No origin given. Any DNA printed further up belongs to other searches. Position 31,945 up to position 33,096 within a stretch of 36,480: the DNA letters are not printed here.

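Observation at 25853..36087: IclR-headed 10-kb cluster with an itaconate-like CoA triad, a second transferase, four Bug receptors and a ring-cleaving dioxygenase; substrate unknown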

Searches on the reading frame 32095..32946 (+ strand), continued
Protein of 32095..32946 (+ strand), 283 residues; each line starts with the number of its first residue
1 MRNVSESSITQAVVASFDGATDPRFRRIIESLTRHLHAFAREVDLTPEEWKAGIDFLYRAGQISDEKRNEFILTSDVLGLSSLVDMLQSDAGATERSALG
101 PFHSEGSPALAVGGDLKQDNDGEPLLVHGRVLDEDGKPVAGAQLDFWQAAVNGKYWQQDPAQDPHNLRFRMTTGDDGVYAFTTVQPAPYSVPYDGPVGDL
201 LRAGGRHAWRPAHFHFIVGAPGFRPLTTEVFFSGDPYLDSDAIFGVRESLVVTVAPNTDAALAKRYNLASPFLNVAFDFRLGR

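Call 16: find_related_loci(query=A1, collection=genome_contigs, flank=10000)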
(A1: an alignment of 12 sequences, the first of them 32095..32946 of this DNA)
Query A1 (283 aa) in genome_contigs; peptide patterns used: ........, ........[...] (x = any residue, [..] = any of these).
220 stretches matched a pattern; 169 encode a relative of the query (tblastn E <= 1e-3); the best 80 are kept; 80 distinct loci.
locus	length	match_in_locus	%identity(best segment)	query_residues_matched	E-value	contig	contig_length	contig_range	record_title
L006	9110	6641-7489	98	1-283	0e+0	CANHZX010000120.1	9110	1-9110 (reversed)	MAG: Betaproteobacteria bacterium isolate RE-4nov15-132 genome assembly, contig: RE-4nov15-C14306, whole genome shotgun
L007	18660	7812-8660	96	1-283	0e+0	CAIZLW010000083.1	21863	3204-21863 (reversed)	MAG: uncultured beta proteobacterium isolate Loc090519-7m_bin-0592 genome assembly, contig: bin-0592:083/246, whole geno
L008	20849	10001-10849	95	1-283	7e-180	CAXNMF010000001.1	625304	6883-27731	MAG: Burkholderiales bacterium isolate ME-04may21-LR-25 genome assembly, contig: ME-04may21-LR-C65, whole genome shotgun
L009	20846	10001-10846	94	1-282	3e-179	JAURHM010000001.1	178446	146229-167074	MAG: Burkholderiales bacterium isolate SFB_649D_50_9 k141_694665_length_178446_cov_13.3946, whole genome shotgun sequenc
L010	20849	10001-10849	93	1-283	4e-178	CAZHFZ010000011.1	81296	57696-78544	MAG TPA_asm: uncultured Bordetella sp. isolate SRP272421_co2_537 genome assembly, contig: NODE_365_length_81296_cov_9.79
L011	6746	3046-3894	92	1-283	3e-178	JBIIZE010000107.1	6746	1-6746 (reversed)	MAG: Burkholderiales bacterium isolate ME2005-11-08_3300042400_group2_bin9 Rohwer_bin2381_scaffold_9683_c1, whole genome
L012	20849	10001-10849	78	1-283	2e-152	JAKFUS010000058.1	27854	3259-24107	MAG: Betaproteobacteria bacterium isolate D1_Bin_39 D1_0001297, whole genome shotgun sequence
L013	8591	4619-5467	78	1-283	2e-150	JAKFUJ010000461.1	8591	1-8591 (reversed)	MAG: Betaproteobacteria bacterium isolate D1_Bin_21 D1_0004903, whole genome shotgun sequence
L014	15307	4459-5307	80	1-283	4e-150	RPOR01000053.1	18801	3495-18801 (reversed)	MAG: Betaproteobacteria bacterium isolate concoct.173 concoct.173_Contig_1258994, whole genome shotgun sequence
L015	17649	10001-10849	78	1-283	2e-149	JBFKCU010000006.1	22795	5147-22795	MAG: Burkholderiales bacterium isolate Mix_sand20.2022.06.G.29 k141_914508_length_22795_cov_16.9895, whole genome shotgu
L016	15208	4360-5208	78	1-283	5e-149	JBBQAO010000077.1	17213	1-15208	MAG: Burkholderiales bacterium isolate Co_metawrap_1458 Cmw_1458_k141_21106444_length_17213_cov_13.0000, whole genome sh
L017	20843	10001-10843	78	1-281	1e-148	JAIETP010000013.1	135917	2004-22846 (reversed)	MAG: Burkholderiales bacterium isolate time.spades.CONCOCT.2.5kb_015 c_000000000010, whole genome shotgun sequence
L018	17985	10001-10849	77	1-283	2e-148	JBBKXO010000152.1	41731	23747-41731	MAG: Burkholderiales bacterium isolate metabat_bins.144 k119_2869712, whole genome shotgun sequence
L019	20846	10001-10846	77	1-282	6e-148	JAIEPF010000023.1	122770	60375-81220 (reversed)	MAG: Burkholderiales bacterium isolate co.spades.DASTOOL.1kb_167 c_000000444764, whole genome shotgun sequence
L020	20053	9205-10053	77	1-283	1e-147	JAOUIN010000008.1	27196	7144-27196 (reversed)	MAG: Betaproteobacteria bacterium isolate 4_1_Oct_SF_Bin29 4_1_Oct_SF_Bin29_scaffold_480_c1, whole genome shotgun sequen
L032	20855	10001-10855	67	1-283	2e-126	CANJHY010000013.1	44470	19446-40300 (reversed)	MAG: Betaproteobacteria bacterium isolate RH-20apr16-99 genome assembly, contig: RH-20APR16-C1065, whole genome shotgun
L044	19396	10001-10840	65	1-281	5e-119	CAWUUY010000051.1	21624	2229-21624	MAG: uncultured Burkholderiales bacterium isolate HER22_SIP_1000_bin_49 genome assembly, contig: HER22_SP_1000_bin_49-re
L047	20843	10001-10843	63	1-281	8e-119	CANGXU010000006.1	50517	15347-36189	MAG: Betaproteobacteria bacterium isolate RE-15aug16-237 genome assembly, contig: RE-15aug16-C514, whole genome shotgun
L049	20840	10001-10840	64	1-281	3e-118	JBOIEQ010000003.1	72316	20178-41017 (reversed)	MAG: Burkholderiales bacterium isolate SE1500_metabat2.bin.10 NODE_67_length_72316_cov_1.551691, whole genome shotgun se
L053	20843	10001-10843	62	1-281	3e-113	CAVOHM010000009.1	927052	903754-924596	MAG: uncultured beta proteobacterium isolate MFD09964.bin.2.42 genome assembly, contig: contig_4698, whole genome shotgu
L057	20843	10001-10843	60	1-281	2e-109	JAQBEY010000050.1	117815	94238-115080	MAG: Betaproteobacteria bacterium isolate MAG_437_bin-08 437_bin-08_ctg-050, whole genome shotgun sequence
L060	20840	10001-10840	60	1-281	1e-104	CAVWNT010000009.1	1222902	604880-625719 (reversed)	MAG: uncultured beta proteobacterium isolate MFD01275.bin.2.178 genome assembly, contig: contig_3942, whole genome shotg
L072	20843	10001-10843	49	1-281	5e-90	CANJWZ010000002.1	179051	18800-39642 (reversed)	MAG: Comamonadaceae bacterium isolate RH-23may17-765 genome assembly, contig: RH-23may17-C418, whole genome shotgun sequ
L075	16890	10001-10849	51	1-281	3e-88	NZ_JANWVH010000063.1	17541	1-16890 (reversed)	MAG: Meiothermus sp. isolate SKYG110 NODE_63_length_17541_cov_4.072836, whole genome shotgun sequence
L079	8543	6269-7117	52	1-281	7e-88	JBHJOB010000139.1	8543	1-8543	MAG: Rhodomicrobiaceae bacterium isolate al_S4C647_1 S4Ck119_236328, whole genome shotgun sequence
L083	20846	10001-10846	50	1-282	1e-86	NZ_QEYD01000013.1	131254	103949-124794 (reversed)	Pararhodobacter marinus strain CIC4N-9 NODE_13_length_131254_cov_152.032, whole genome shotgun sequence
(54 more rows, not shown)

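Call 24: search_protein_families(library=pfam, proteins=[L044:10852-12210:+, L032:16790-18154:+, L047:16666-18192:+, L047:10976-12739:+, L047:8263-8934:+, L032:8387-8866:+, L049:11863-12342:+, L047:14068-15051:+, L047:19407-20603:+, L032:12158-13606:-], max_evalue=0.00001)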
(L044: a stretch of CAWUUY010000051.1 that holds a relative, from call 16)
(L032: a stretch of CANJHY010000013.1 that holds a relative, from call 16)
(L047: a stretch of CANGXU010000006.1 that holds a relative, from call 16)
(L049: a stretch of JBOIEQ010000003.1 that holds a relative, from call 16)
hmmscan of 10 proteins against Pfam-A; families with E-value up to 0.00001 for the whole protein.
L044:10852-12210:+ (452 aa): 2 families
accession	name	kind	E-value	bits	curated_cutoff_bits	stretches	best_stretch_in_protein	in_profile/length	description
PF03972.19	MmgE_PrpD_N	-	1.9e-61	207.8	32.1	1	7-242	2-238/244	MmgE/PrpD N-terminal domain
PF19305.4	MmgE_PrpD_C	-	1.6e-35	122.9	32.1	1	269-436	1-172/173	MmgE/PrpD C-terminal domain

L032:16790-18154:+ (454 aa): 2 families
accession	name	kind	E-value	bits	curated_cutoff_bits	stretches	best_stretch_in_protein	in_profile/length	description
PF03972.19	MmgE_PrpD_N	-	2.8e-58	197.4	32.1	1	9-245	2-239/244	MmgE/PrpD N-terminal domain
PF19305.4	MmgE_PrpD_C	-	1.1e-30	107.2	32.1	1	271-438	1-172/173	MmgE/PrpD C-terminal domain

L047:16666-18192:+ (508 aa): 1 family
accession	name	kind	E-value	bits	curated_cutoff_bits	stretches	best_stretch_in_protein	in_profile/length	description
PF00015.26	MCPsignal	-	5.3e-39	134.2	34.6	1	289-471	3-171/172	Methyl-accepting chemotaxis protein (MCP) signalling domain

L047:10976-12739:+ (587 aa): 1 family
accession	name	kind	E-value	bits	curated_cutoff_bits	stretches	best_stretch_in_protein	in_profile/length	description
PF00990.26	GGDEF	-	1.4e-42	145.7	23.8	1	427-580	4-161/161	Diguanylate cyclase, GGDEF domain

L047:8263-8934:+ (223 aa): 1 family
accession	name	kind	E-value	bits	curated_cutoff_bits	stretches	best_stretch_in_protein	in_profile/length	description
PF00881.29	Nitroreductase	-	1e-11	45.8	23.5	1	44-200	4-166/167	Nitroreductase family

L032:8387-8866:+ (159 aa): 2 families
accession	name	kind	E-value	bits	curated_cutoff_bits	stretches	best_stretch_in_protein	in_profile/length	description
PF14588.11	YjgF_endoribonc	-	1.2e-26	93.7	35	1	9-140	1-131/148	YjgF/chorismate_mutase-like, putative endoribonuclease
PF01042.26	Ribonuc_L-PSP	-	1.8e-06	28.4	27.3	1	21-154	3-118/121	Endoribonuclease L-PSP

L049:11863-12342:+ (159 aa): 0 families

L047:14068-15051:+ (327 aa): 1 family
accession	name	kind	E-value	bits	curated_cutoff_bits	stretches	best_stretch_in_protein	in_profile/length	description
PF00682.25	HMGL-like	-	2e-45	155.7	29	1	13-282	3-257/260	HMGL-like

L047:19407-20603:+ (398 aa): 1 family
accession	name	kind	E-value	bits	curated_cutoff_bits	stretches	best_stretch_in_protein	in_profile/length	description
PF00155.27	Aminotran_1_2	-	3.8e-60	204.4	19.7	1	35-374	2-346/361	Aminotransferase class I and II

L032:12158-13606:- (482 aa): 2 families
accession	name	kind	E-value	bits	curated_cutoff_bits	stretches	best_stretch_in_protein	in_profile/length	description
PF00202.27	Aminotran_3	-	3.4e-59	201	30.5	1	65-377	14-337/403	Aminotransferase class-III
PF00155.27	Aminotran_1_2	-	1e-06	28.6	19.7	0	118-376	46-294/361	Aminotransferase class I and II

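Call 26: search_protein_families(library=pfam, proteins=[L060:6049-7368:-, L060:7396-7941:-, L060:7954-9072:-, L060:9069-9842:-, L060:10861-11466:+, L053:10940-11866:+, L053:9037-9876:-, L057:11601-12389:+, L083:10865-11671:+, L083:9073-9888:-], max_evalue=0.00001)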
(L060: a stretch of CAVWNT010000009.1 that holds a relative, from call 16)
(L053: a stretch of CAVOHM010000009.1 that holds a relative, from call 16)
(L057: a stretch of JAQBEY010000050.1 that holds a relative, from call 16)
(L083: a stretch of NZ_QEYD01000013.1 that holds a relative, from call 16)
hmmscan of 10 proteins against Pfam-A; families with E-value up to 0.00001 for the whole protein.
L060:6049-7368:- (439 aa): 1 family
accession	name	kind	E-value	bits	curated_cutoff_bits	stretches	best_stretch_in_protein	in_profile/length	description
PF06808.19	DctM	-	2.1e-80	271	23.8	1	14-434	2-413/413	Tripartite ATP-independent periplasmic transporter, DctM component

L060:7396-7941:- (181 aa): 1 family
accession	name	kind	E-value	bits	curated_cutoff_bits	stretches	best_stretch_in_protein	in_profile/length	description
PF04290.18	DctQ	-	1.9e-10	41.2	28.3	1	39-176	1-131/132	Tripartite ATP-independent periplasmic transporters, DctQ component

L060:7954-9072:- (372 aa): 1 family
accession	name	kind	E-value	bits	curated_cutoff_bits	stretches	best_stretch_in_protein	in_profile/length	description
PF03480.18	DctP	-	2.3e-26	93.2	23.4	1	89-336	37-283/286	Bacterial extracellular solute-binding protein, family 7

L060:9069-9842:- (257 aa): 2 families
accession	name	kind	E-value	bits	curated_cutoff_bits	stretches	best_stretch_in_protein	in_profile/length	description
PF00392.27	GntR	-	5.4e-21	74.5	27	1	25-86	2-64/64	Bacterial regulatory proteins, gntR family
PF07729.17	FCD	-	7.1e-18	65.7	24.3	1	96-225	1-124/125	FCD domain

L060:10861-11466:+ (201 aa): 1 family
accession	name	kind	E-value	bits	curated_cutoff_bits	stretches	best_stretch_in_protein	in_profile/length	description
PF00881.29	Nitroreductase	-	7.8e-18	65.7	23.5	1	19-178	1-166/167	Nitroreductase family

L053:10940-11866:+ (308 aa): 2 families
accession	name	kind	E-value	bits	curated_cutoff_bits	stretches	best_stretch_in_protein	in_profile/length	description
PF02737.24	3HCDH_N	-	1.4e-32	113.5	22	1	9-177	4-178/180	3-hydroxyacyl-CoA dehydrogenase, NAD binding domain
PF00725.27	3HCDH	-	1.4e-19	70.8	22.1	1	181-278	1-96/97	3-hydroxyacyl-CoA dehydrogenase, C-terminal domain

L053:9037-9876:- (279 aa): 2 families
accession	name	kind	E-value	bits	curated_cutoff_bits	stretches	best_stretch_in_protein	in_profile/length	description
PF07729.17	FCD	-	9.7e-18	65.2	24.3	1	111-240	1-124/125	FCD domain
PF00392.27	GntR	-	5.5e-17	61.6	27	1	40-101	2-64/64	Bacterial regulatory proteins, gntR family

L057:11601-12389:+ (262 aa): 1 family
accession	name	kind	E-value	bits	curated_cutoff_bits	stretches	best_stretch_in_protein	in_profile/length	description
PF03328.21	HpcH_HpaI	-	9.5e-46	156.3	25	1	26-249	3-220/221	HpcH/HpaI aldolase/citrate lyase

L083:10865-11671:+ (268 aa): 2 families
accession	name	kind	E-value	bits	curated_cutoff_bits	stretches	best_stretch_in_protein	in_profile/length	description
PF01614.24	IclR_C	-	4.6e-29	101.6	24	1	90-253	11-173/174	Bacterial transcriptional regulator IclR C-terminal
PF09339.16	HTH_IclR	-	7e-13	48.6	22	1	15-65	1-51/52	IclR helix-turn-helix domain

L083:9073-9888:- (271 aa): 1 family
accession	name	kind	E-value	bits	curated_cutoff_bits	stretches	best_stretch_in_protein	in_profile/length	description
PF00285.26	Citrate_synt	-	2.8e-20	73.1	27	1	54-237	165-348/357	Citrate synthase, C-terminal domain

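Call 33: search_protein_families(library=ncbifam, proteins=[L053:10940-11866:+, L060:10861-11466:+, L047:8263-8934:+, L057:11601-12389:+, L044:10852-12210:+, L047:14068-15051:+], max_evalue=1e-8)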
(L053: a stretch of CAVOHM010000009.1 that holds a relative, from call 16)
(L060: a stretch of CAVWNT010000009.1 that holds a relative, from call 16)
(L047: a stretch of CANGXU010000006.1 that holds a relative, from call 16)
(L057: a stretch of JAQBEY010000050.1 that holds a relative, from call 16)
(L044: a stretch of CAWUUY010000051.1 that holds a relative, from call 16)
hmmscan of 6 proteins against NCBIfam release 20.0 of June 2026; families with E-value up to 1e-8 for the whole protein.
L053:10940-11866:+ (308 aa): 19 families
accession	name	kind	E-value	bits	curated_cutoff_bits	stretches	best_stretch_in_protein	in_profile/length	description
NF042925.1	FHMPC_DH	equivalog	1.1e-50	172.7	500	1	7-300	3-301/304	5-formyl-3-hydroxy-2-methylpyridine 4-carboxylate 5-dehydrogenase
NF006124.0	PRK08268.1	subfamily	8.1e-45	153.7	508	1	3-296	6-305/507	3-hydroxyacyl-CoA dehydrogenase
NF006125.0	PRK08269.1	equivalog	5e-43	147.4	427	1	2-300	3-317/334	3-hydroxybutyryl-CoA dehydrogenase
NF004783.0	PRK06129.1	equivalog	1.9e-41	142.5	347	1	5-227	3-233/315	3-hydroxyacyl-CoA dehydrogenase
TIGR02279.1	PaaC-3OHAcCoADH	equivalog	2.4e-41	142.2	669.4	1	1-284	2-290/503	3-hydroxyacyl-CoA dehydrogenase PaaH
NF005875.0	PRK07819.1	subfamily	6.2e-41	140.7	319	1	3-279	4-286/287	3-hydroxybutyryl-CoA dehydrogenase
NF004474.0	PRK05808.1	subfamily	1.8e-39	135.7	408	1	5-279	4-282/283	3-hydroxybutyryl-CoA dehydrogenase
NF006722.0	PRK09260.1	equivalog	3e-37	128.4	429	1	5-282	3-284/289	3-hydroxyacyl-CoA dehydrogenase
NF008363.0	PRK11154.1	equivalog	5e-33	114.2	869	1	5-301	310-607/708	fatty acid oxidation complex subunit alpha FadJ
NF005716.0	PRK07531.1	equivalog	1.4e-32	113.1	592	1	2-227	2-231/495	carnitine 3-dehydrogenase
NF004699.0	PRK06035.1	equivalog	5.3e-32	111.1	500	1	75-272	84-278/294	3-hydroxyacyl-CoA dehydrogenase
NF005715.0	PRK07530.1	equivalog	5.4e-32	111.3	420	1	7-280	7-284/292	3-hydroxybutyryl-CoA dehydrogenase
NF008727.0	PRK11730.1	equivalog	1e-29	103.4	870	1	75-301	391-614/717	fatty acid oxidation complex subunit alpha FadB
TIGR02440.1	FadJ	equivalog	2.6e-28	98.8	968.45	1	75-299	383-598/699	fatty acid oxidation complex subunit alpha FadJ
NF005471.0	PRK07066.1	equivalog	8.3e-24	84.2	414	1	9-275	12-286/321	L-carnitine dehydrogenase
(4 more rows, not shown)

L060:10861-11466:+ (201 aa): 3 families
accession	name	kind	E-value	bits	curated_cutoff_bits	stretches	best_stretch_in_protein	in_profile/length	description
NF003768.0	PRK05365.1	equivalog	7e-78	260.7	152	1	6-200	5-199/200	malonic semialdehyde reductase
NF008275.0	PRK11053.1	equivalog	1.8e-10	40.7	227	0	33-98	22-90/217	oxygen-insensitive NAD(P)H nitroreductase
TIGR02476.1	BluB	equivalog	6.9e-09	35.4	150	0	13-182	7-182/205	5,6-dimethylbenzimidazole synthase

L047:8263-8934:+ (223 aa): 2 families
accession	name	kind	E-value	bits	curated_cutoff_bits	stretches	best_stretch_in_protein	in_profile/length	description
NF003768.0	PRK05365.1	equivalog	1.5e-79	266.2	152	1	34-222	11-199/200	malonic semialdehyde reductase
NF008275.0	PRK11053.1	equivalog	7.6e-10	38.6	227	0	159-213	150-205/217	oxygen-insensitive NAD(P)H nitroreductase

L057:11601-12389:+ (262 aa): 4 families
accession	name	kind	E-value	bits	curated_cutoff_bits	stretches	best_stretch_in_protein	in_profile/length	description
NF007849.0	PRK10558.1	equivalog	7e-79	264.8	393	1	8-252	4-248/256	2-dehydro-3-deoxyglucarate aldolase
TIGR02311.1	HpaI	equivalog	8.3e-78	261.3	368.8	1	14-256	3-246/249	4-hydroxy-2-oxoheptanedioate aldolase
TIGR03239.1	GarL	equivalog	2.6e-75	253.2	406.75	1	14-254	3-242/249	2-dehydro-3-deoxyglucarate aldolase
NF007521.0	PRK10128.1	equivalog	5.2e-57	193.4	441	1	10-245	5-241/267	2-keto-3-deoxy-L-rhamnonate aldolase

L044:10852-12210:+ (452 aa): 3 families
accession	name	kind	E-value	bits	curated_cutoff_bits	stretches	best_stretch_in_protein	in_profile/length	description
NF042438.1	PrpD_hiGCgrampos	equivalog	1.4e-20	73.4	950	1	24-446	39-481/499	2-methylcitrate dehydratase PrpD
NF006943.0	PRK09425.1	equivalog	1.2e-16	60.6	575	1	16-424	25-448/480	bifunctional 2-methylcitrate dehydratase/aconitate hydratase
TIGR02330.1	prpD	equivalog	1.2e-13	50.6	458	1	17-372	14-381/468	2-methylcitrate dehydratase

L047:14068-15051:+ (327 aa): 16 families
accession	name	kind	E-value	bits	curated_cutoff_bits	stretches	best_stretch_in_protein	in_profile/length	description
NF004283.0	PRK05692.1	subfamily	4.4e-92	308.4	246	1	10-300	5-295/300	hydroxymethylglutaryl-CoA lyase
TIGR02146.1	LysS_fung_arch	equivalog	8.5e-23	81.1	413.55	1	16-243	3-220/344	homocitrate synthase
NF002085.0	PRK00915.1-2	subfamily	1.3e-21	76.9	517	1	10-283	12-269/504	2-isopropylmalate synthase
NF006049.0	PRK08195.1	subfamily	3.8e-21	75.5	229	1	165-285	151-266/344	4-hyroxy-2-oxovalerate/4-hydroxy-2-oxopentanoic acid aldolase,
TIGR02660.1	nifV_homocitr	equivalog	5.9e-21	75.2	462.9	1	12-296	2-270/365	homocitrate synthase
NF041069.1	IPMS_Sufob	equivalog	9.1e-19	68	600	1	15-294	4-269/371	isopropylmalate synthase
TIGR02090.1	LEU1_arch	subfamily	2.9e-18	66.1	484.75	1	14-260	3-232/363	isopropylmalate/citramalate/homocitrate synthases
TIGR03217.1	4OH_2_O_val_ald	equivalog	1.2e-17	64.2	286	1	163-284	144-260/334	4-hydroxy-2-oxovalerate aldolase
NF002086.0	PRK00915.1-3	equivalog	3.1e-16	58.9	532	1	10-244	5-236/516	2-isopropylmalate synthase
TIGR00973.1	leuA_bact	equivalog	4e-16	58.6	598.7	1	11-244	1-231/494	2-isopropylmalate synthase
NF002087.0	PRK00915.1-4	equivalog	3.8e-15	55.4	729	1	11-244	6-236/516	2-isopropylmalate synthase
NF002084.0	PRK00915.1-1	equivalog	6.2e-15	54.7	748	1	11-244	4-234/523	2-isopropylmalate synthase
NF002088.0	PRK00915.1-5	equivalog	1.9e-13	49.8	697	1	10-261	2-244/514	2-isopropylmalate synthase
TIGR00977.1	citramal_synth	equivalog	5.4e-13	48.1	450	1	169-244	161-236/526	citramalate synthase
NF042433.1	CitmalDyn_Leptosp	equivalog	1.3e-11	43.8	950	1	11-244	7-239/514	(R)-citramalate synthase CimA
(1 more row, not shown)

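Call 37: search_protein_families(library=pfam, proteins=[L083:3466-5859:-, L083:5878-6921:-, L083:7013-7906:-, L083:11772-13169:+, L083:14169-15254:-, L072:8325-9224:+, L072:10879-11922:-, L072:11996-13069:+, L072:4619-6184:+, L072:6230-7099:+], max_evalue=0.00001)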
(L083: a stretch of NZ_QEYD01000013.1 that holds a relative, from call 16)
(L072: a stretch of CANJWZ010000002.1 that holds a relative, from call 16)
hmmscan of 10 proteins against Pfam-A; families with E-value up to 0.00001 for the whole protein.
L083:3466-5859:- (797 aa): 1 family
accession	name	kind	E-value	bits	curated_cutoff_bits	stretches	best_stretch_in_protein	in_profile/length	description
PF06808.19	DctM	-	4.2e-53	181.1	23.8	2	204-451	17-228/413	Tripartite ATP-independent periplasmic transporter, DctM component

L083:5878-6921:- (347 aa): 1 family
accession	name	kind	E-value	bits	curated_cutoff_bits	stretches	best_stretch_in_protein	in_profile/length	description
PF16868.10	NMT1_3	-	4.1e-14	53.3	27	1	54-339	32-289/289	NMT1-like family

L083:7013-7906:- (297 aa): 4 families
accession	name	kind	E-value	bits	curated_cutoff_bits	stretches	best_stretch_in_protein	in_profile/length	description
PF12706.13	Lactamase_B_2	-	1.8e-16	60.8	27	1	36-246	3-199/200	Beta-lactamase superfamily domain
PF00753.33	Lactamase_B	-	9.2e-11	42.5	22.7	1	23-121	5-111/196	Metallo-beta-lactamase superfamily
PF23023.1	Anti-Pycsar_Apyc1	-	3.3e-07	30.5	50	1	6-76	3-72/250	Anti-Pycsar protein Apyc1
PF13483.12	Lactamase_B_3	-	6.9e-06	26.6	24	0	25-202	8-132/160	Beta-lactamase superfamily domain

L083:11772-13169:+ (465 aa): 1 family
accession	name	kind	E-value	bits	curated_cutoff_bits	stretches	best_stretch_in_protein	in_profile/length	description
PF01571.26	GCV_T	-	2.8e-35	122.3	25.6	1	45-263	20-234/255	Aminomethyltransferase folate-binding domain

L083:14169-15254:- (361 aa): 1 family
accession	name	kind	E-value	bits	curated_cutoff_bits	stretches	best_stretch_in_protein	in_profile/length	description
PF02653.21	BPD_transp_2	-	2.8e-33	115.6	26.8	1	69-351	2-268/269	Branched-chain amino acid transport system / permease component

L072:8325-9224:+ (299 aa): 1 family
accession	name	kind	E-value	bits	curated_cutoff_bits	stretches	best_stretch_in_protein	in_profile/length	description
PF01557.24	FAA_hydrolase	-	2.4e-67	227.2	23.9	1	85-290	1-213/214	Fumarylacetoacetate (FAA) hydrolase C-terminal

L072:10879-11922:- (347 aa): 2 families
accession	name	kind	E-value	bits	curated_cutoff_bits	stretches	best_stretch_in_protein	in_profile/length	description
PF02769.27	AIRS_C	-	3.5e-32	112.2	23.1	1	180-343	2-153/156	AIR synthase related protein, C-terminal domain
PF00586.29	AIRS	-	4e-23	82.4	24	1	62-167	14-112/112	AIR synthase related protein, N-terminal domain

L072:11996-13069:+ (357 aa): 1 family
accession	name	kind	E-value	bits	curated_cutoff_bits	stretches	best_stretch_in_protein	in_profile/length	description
PF01594.21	AI-2E_transport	-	1.9e-54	185.5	34.3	1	15-343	6-325/327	AI-2E family transporter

L072:4619-6184:+ (521 aa): 1 family
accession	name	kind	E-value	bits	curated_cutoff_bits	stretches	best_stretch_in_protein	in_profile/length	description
PF03023.19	MurJ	-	1.9e-129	432.6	27.4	1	28-479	1-438/451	Lipid II flippase MurJ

L072:6230-7099:+ (289 aa): 2 families
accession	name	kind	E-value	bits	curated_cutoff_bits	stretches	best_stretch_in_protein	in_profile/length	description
PF13369.12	Transglut_core2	-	8e-50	168.8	23.5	1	45-208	2-155/155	Transglutaminase-like superfamily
PF13371.12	TPR_9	-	1.9e-22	79.5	35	1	210-281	1-72/73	Tetratricopeptide repeat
